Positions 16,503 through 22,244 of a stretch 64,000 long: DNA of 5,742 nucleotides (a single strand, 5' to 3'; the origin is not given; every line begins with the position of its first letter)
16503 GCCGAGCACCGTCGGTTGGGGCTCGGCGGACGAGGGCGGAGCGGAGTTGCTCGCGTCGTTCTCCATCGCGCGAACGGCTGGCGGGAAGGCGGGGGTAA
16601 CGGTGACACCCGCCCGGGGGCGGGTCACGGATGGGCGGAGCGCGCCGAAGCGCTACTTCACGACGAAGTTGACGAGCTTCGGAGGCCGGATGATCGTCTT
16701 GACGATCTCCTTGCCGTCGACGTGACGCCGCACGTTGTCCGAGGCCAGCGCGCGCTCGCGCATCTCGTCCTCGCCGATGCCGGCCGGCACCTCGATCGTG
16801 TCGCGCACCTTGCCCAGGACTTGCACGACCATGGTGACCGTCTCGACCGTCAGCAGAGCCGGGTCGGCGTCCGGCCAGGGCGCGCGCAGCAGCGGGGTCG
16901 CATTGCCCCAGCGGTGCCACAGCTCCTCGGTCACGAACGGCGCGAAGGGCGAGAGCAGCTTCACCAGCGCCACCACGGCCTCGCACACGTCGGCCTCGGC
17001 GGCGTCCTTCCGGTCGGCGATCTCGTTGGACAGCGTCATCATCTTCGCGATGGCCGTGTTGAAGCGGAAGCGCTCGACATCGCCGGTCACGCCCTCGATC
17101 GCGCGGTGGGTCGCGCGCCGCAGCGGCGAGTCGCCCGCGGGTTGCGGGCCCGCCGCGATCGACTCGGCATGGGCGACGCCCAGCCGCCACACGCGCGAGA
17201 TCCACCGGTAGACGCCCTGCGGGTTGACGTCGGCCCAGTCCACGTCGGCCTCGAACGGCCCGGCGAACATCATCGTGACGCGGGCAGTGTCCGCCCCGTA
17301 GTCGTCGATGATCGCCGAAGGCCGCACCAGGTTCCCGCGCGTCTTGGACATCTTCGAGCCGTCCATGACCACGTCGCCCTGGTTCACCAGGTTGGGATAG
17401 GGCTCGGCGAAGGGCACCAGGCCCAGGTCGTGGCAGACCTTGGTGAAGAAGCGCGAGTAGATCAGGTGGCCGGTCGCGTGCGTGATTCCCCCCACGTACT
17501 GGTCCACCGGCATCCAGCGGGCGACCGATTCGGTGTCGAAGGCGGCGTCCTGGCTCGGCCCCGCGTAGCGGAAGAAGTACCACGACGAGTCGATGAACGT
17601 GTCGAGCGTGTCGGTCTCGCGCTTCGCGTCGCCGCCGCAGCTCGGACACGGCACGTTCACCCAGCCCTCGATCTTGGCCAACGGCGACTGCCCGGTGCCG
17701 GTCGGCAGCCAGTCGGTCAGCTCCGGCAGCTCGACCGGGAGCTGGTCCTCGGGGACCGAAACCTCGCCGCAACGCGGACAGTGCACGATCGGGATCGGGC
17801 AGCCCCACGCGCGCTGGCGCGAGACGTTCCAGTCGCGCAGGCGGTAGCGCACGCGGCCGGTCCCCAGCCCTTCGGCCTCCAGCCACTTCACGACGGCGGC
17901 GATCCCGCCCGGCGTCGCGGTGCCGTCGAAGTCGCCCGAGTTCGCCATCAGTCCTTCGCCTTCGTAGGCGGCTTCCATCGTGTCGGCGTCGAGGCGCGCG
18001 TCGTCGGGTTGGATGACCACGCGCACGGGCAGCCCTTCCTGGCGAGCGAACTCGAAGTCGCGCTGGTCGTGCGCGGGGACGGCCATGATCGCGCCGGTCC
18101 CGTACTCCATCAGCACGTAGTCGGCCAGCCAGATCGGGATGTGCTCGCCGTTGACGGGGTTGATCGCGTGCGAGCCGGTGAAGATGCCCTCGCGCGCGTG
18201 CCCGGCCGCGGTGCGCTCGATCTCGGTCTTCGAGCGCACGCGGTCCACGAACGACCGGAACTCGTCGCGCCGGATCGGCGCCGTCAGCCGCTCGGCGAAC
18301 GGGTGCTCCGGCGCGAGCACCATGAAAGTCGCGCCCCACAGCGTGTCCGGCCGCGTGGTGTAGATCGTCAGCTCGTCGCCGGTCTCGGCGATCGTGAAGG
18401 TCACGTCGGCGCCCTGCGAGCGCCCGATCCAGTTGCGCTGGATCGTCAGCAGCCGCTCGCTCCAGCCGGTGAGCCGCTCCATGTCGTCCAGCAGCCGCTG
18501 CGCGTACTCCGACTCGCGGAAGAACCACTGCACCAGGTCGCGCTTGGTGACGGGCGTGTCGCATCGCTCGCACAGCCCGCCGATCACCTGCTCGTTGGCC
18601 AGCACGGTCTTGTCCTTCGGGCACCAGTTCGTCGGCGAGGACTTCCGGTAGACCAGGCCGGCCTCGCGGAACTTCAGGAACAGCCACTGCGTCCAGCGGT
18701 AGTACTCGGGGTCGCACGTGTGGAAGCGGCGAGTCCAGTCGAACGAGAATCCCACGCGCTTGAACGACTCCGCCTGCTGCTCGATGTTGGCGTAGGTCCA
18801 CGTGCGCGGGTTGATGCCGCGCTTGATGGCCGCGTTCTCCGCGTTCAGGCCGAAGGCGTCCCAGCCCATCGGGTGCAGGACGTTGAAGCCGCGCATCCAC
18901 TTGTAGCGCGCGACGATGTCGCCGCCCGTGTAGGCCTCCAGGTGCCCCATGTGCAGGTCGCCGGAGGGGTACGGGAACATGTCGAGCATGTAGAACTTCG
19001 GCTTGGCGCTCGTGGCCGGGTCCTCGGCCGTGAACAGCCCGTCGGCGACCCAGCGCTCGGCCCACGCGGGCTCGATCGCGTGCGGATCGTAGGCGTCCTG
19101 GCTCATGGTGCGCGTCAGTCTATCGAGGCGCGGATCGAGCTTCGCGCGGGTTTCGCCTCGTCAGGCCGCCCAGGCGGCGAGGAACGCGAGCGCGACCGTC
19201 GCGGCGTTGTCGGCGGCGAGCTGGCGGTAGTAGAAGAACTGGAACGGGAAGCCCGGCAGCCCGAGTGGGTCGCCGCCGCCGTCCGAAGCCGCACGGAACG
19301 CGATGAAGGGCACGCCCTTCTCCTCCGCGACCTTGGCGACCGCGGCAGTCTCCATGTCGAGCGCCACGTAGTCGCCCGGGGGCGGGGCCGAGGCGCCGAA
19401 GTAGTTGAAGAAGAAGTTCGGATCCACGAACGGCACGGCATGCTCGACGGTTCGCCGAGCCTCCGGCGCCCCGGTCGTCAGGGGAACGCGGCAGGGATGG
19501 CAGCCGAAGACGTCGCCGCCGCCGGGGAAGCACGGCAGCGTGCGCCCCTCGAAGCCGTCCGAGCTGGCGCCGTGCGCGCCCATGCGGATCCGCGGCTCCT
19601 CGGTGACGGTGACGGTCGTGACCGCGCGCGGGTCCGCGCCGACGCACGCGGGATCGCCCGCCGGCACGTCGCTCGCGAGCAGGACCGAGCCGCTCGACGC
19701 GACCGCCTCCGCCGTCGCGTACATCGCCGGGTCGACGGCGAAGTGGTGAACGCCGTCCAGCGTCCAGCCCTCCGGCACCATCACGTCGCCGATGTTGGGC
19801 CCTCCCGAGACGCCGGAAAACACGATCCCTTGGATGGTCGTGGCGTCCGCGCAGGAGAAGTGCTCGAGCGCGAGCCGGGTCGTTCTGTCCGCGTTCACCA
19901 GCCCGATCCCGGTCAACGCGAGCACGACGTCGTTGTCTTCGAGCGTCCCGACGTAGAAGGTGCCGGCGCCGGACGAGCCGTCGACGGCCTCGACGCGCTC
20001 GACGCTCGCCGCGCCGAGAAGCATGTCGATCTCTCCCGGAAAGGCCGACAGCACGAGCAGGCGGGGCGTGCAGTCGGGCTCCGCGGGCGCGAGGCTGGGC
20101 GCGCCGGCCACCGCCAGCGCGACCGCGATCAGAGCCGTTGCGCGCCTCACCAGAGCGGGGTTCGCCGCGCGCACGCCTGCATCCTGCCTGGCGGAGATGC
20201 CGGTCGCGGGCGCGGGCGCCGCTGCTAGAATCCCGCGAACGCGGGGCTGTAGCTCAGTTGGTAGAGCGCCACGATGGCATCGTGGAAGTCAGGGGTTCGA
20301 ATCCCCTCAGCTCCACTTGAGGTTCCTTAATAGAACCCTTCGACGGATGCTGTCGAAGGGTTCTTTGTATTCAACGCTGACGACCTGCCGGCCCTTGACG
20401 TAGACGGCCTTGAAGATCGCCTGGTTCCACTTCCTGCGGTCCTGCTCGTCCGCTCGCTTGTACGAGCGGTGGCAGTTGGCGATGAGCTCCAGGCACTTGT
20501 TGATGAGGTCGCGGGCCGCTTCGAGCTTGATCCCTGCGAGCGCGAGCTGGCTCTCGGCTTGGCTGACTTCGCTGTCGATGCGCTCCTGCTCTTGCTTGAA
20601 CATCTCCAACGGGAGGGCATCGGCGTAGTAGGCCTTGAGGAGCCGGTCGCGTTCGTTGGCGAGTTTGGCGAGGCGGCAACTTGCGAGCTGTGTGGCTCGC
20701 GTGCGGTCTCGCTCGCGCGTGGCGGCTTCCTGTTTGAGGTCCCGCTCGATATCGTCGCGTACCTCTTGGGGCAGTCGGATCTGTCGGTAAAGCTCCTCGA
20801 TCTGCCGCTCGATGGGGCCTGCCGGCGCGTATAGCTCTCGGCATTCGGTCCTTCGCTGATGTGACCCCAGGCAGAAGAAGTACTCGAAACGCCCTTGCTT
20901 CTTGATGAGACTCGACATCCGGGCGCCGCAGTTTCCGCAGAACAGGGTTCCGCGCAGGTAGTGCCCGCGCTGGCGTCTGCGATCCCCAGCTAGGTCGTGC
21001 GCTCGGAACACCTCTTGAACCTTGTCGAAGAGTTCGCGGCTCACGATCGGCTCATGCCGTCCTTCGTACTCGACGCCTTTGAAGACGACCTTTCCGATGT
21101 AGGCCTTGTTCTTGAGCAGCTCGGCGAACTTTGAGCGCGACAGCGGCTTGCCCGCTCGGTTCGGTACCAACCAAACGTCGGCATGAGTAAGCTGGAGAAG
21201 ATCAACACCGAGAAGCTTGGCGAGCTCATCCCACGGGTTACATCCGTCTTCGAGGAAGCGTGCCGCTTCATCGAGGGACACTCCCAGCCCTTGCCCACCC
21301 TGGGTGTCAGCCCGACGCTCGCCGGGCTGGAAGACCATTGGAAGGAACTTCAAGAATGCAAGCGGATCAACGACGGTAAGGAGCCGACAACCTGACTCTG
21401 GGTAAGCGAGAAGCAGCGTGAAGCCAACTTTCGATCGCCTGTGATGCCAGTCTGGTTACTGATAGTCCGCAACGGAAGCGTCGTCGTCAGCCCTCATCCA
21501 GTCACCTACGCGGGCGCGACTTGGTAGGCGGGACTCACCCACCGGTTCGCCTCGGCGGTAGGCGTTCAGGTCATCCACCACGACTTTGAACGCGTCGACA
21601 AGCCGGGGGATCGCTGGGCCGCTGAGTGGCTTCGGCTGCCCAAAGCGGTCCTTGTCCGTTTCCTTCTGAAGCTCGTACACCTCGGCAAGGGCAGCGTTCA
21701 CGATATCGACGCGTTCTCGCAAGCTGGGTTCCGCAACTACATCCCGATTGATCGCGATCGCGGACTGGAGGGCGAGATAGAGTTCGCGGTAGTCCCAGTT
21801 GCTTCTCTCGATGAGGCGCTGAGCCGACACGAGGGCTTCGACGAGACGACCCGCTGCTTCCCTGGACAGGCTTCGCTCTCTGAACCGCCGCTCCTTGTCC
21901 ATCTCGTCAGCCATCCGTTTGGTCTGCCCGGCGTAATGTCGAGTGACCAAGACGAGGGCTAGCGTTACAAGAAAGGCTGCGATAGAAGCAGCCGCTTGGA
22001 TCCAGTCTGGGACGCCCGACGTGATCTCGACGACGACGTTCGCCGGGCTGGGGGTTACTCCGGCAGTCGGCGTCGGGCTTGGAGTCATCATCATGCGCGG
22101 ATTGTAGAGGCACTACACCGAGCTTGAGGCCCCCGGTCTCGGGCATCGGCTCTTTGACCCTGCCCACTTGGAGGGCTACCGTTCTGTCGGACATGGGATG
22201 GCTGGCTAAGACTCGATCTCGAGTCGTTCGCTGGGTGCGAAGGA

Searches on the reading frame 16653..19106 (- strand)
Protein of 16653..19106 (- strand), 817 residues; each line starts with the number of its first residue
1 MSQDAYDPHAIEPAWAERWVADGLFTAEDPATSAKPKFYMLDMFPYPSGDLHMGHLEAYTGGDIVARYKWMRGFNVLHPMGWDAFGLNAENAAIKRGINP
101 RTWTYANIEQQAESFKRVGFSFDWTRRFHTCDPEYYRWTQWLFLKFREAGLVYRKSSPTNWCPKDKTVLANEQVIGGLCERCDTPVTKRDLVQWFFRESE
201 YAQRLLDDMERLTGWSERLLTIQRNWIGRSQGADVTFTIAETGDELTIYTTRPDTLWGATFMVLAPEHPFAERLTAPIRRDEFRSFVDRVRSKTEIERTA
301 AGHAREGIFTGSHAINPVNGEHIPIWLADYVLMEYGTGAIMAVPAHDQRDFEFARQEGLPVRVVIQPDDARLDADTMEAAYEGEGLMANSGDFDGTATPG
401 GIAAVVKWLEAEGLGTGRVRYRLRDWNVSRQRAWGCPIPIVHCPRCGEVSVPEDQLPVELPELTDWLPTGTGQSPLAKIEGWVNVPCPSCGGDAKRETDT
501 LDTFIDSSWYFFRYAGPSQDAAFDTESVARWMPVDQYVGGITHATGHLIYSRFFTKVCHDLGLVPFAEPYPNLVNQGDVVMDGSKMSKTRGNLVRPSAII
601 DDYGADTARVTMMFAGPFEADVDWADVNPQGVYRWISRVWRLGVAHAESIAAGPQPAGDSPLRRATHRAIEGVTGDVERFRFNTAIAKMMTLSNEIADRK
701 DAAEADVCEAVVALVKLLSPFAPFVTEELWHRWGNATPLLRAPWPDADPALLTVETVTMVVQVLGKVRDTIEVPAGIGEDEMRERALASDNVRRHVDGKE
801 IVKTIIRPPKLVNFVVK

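Call 50: find_related_loci(query=window:16653-19106:-, collection=genome_contigs, flank=10000)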
Query window:16653-19106:- (817 aa) in genome_contigs; peptide patterns used: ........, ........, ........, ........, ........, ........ (x = any residue, [..] = any of these).
600 stretches matched a pattern (row limit reached: there are more); 599 encode a relative of the query (tblastn E <= 1e-3); the best 80 are kept; 80 distinct loci.
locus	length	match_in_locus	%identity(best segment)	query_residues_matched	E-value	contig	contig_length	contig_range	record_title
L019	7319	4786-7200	58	4-815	0e+0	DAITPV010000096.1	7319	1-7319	MAG TPA_asm: Actinomycetota bacterium isolate CTOTU39255 NODE_1649_length_7319_cov_6.643447, whole genome shotgun sequen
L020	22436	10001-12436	58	6-816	0e+0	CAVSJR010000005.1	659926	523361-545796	MAG: uncultured Actinomycetes bacterium isolate MFD09212.bin.2.46 genome assembly, contig: contig_5072, whole genome sho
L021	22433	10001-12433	58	6-817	0e+0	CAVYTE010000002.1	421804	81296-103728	MAG: uncultured Actinomycetes bacterium isolate MFD05454.bin.2.263 genome assembly, contig: contig_111364, whole genome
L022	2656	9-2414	58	11-815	0e+0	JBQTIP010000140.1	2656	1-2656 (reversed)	MAG: Actinomycetota bacterium isolate SAR1 c_000000301224, whole genome shotgun sequence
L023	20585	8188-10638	56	6-816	0e+0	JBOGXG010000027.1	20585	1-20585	MAG: Actinomycetota bacterium isolate M3-S_concoct.bin.353_sub k127_238937, whole genome shotgun sequence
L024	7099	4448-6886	56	6-817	0e+0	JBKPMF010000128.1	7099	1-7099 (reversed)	MAG: Actinomycetota bacterium isolate GS_HAYS_MAG_00073 GS_HAYS_000003012051, whole genome shotgun sequence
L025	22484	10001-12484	55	4-815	0e+0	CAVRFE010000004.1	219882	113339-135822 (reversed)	MAG: uncultured Actinomycetota bacterium isolate MFD04935.bin.1.62 genome assembly, contig: contig_28103, whole genome s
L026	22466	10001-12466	53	6-817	0e+0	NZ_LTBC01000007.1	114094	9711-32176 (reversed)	Moorella mulderi DSM 14980 MOMU_contig000007, whole genome shotgun sequence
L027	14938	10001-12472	52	3-817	0e+0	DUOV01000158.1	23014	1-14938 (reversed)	MAG TPA_asm: Clostridia bacterium isolate AS08sgBPME_225 224009_AS08, whole genome shotgun sequence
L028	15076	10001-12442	56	2-815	0e+0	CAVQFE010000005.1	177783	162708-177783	MAG: uncultured Actinomycetota bacterium isolate MFD05942.bin.2.255 genome assembly, contig: contig_44474, whole genome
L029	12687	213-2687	52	3-817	0e+0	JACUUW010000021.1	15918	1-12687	MAG: Desulforudis sp. isolate Kmv41 NODE_1843_length_15918_cov_6.715375, whole genome shotgun sequence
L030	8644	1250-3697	52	6-816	0e+0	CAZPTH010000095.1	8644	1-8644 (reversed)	MAG TPA_asm: uncultured Thermodesulfobacteriota bacterium isolate SRP144503_co3_165 genome assembly, contig: NODE_2945_l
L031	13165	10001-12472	49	5-817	0e+0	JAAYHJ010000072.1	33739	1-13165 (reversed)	MAG: Clostridiaceae bacterium isolate AS09scLD_371 300538_AS09, whole genome shotgun sequence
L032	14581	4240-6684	53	3-815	0e+0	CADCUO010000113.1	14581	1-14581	MAG: uncultured Propionibacteriaceae bacterium isolate AVDCRST_MAG75 genome assembly, contig: k137_367020, whole genome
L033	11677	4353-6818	51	3-816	0e+0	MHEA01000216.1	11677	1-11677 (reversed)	MAG: Nitrospirae bacterium GWC2_57_9 gwc2_scaffold_7046, whole genome shotgun sequence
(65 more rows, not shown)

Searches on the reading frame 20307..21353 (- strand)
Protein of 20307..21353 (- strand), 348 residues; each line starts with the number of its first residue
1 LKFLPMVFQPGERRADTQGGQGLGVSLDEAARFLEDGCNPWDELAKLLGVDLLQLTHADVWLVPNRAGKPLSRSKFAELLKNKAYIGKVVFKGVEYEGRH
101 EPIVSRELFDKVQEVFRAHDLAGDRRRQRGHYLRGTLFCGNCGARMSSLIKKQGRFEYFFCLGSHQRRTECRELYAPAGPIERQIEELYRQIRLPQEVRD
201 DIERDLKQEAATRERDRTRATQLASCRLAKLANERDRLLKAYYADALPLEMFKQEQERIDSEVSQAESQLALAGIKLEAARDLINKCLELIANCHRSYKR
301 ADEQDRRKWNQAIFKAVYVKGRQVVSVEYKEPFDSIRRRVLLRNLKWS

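Call 4: search_protein_families(library=pfam, max_evalue=0.01, proteins=[window:20307-21353:-])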
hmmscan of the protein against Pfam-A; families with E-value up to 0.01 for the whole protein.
window:20307-21353:- (348 aa): 2 families
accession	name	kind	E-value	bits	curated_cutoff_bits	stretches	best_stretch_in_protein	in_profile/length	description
PF07508.19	Recombinase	-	4.7e-09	36.9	21.1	1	64-116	33-99/102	Recombinase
PF13408.12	Zn_ribbon_recom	-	8.2e-08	32.9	25.3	1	133-189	2-57/58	Recombinase zinc beta ribbon domain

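Call 5: search_protein_families(library=padloc, max_evalue=0.01, proteins=[window:20307-21353:-])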
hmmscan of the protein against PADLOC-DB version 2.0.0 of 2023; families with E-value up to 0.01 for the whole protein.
window:20307-21353:- (348 aa): 1 family
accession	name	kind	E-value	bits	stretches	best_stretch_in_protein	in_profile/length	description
PDLC03859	LmuB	-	0.0088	13.3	1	181-297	379-481/611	-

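Call 78: search_protein_families(library=phrogs, max_evalue=0.001, proteins=[window:20307-21353:-])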
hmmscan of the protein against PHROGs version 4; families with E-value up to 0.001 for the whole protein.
window:20307-21353:- (348 aa): 1 family
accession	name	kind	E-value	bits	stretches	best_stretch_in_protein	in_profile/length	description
phrog_95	-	integration and excision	4.1e-34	119.2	1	63-330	291-574/651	integrase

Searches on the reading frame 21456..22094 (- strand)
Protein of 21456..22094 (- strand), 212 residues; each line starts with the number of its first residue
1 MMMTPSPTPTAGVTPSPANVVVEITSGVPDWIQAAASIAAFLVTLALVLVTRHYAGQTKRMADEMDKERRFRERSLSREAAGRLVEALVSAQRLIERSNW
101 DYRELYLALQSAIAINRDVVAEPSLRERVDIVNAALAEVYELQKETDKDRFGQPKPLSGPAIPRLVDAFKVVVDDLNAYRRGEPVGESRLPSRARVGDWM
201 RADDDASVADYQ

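Call 4: search_protein_families(library=pfam, max_evalue=0.01, proteins=[window:21456-22094:-])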
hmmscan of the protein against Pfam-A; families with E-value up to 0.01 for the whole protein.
window:21456-22094:- (212 aa): 0 families

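Call 5: search_protein_families(library=padloc, max_evalue=0.01, proteins=[window:21456-22094:-])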
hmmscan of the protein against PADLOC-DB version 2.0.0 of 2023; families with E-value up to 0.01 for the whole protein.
window:21456-22094:- (212 aa): 0 families

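Call 8: search_protein_families(library=ncbifam, max_evalue=0.01, proteins=[window:21456-22094:-])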
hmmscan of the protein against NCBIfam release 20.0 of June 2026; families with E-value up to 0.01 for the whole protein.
window:21456-22094:- (212 aa): 0 families

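Call 48: search_protein_families(library=pfam, max_evalue=1, proteins=[window:21456-22094:-])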
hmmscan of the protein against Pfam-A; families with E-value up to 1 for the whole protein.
window:21456-22094:- (212 aa): 1 family
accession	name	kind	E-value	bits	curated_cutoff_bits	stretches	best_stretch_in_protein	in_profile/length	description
PF20766.2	DUF447_C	-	0.22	12.1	24.8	0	46-74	10-38/53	Protein of unknown function (DUF447)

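Call 78: search_protein_families(library=phrogs, max_evalue=0.001, proteins=[window:21456-22094:-])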
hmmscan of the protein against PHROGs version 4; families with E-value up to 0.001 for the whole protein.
window:21456-22094:- (212 aa): 0 families
